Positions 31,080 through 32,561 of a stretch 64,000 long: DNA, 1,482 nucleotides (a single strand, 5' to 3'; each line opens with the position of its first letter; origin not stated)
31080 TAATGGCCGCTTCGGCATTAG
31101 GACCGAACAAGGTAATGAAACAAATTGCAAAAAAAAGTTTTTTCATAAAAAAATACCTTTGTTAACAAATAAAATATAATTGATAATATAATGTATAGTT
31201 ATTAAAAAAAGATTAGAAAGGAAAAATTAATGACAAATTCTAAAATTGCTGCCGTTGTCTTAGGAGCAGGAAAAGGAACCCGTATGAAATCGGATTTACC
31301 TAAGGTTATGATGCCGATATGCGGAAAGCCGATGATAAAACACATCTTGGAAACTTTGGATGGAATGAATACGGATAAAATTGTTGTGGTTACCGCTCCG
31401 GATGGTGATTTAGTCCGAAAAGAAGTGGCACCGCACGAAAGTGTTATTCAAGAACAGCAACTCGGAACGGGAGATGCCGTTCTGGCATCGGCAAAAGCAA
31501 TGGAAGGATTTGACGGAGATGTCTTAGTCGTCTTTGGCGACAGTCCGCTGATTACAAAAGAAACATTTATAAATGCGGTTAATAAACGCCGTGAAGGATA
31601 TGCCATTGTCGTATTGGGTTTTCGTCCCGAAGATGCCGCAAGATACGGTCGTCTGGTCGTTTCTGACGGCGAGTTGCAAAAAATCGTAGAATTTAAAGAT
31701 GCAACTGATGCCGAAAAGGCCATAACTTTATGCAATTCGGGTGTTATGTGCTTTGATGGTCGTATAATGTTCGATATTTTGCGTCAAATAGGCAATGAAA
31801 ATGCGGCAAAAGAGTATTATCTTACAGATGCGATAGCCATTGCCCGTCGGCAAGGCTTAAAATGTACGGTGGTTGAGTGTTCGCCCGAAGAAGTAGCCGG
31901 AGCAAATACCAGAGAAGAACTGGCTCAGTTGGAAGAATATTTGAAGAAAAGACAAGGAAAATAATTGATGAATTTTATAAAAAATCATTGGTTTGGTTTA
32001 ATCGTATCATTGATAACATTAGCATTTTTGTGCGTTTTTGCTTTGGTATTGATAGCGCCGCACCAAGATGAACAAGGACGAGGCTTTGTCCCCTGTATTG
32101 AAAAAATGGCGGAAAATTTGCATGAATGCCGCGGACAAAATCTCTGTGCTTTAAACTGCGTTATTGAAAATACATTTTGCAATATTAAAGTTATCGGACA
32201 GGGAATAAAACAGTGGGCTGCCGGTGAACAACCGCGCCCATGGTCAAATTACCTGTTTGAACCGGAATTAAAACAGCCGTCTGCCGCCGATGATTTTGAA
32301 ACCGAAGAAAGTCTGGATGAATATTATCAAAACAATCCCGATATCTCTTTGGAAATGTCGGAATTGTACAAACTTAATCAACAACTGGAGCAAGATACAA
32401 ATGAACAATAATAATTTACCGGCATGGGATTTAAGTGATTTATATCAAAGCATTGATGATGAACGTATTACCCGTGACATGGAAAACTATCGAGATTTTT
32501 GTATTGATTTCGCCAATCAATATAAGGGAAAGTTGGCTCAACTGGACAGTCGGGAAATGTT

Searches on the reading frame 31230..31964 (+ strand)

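Call 9: search_protein_families(library=pfam, proteins=[window:31230-31964:+], max_evalue=0.001)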
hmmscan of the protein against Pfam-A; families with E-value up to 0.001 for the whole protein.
window:31230-31964:+ (244 aa): 4 families
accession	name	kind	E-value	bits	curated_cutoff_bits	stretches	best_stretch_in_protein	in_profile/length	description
PF12804.13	NTP_transf_3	-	9.1e-18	65.4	27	1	8-132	1-124/160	MobA-like NTP transferase domain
PF00483.29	NTP_transferase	-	2.1e-14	54.2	21.2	1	8-205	2-209/245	Nucleotidyl transferase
PF01128.25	IspD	-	6.5e-13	49.4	27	1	6-238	1-219/221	2-C-methyl-D-erythritol 4-phosphate cytidylyltransferase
PF02348.25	CTP_transf_3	-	3.6e-05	24.1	22.6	1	25-135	16-121/217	Cytidylyltransferase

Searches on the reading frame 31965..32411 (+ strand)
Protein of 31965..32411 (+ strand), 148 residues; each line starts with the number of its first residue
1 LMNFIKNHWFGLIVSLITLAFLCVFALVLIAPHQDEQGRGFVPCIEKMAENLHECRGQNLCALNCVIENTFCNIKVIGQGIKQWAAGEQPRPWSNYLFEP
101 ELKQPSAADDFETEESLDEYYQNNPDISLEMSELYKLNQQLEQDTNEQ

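Call 3: search_protein_families(library=pfam, proteins=[window:31965-32411:+], max_evalue=1)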
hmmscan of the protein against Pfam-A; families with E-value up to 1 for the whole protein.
window:31965-32411:+ (148 aa): 2 families
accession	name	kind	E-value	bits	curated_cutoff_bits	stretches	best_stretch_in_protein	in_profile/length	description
PF10731.15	Anophelin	-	0.031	14.7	27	0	74-118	15-59/65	Thrombin inhibitor from mosquito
PF12911.12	OppC_N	-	0.15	12.4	23.9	1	13-35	17-41/53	N-terminal TM domain of oligopeptide transport permease C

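Call 4: search_protein_families(library=ncbifam, proteins=[window:31965-32411:+], max_evalue=1)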
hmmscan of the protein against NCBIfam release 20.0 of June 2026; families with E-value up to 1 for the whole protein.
window:31965-32411:+ (148 aa): 0 families
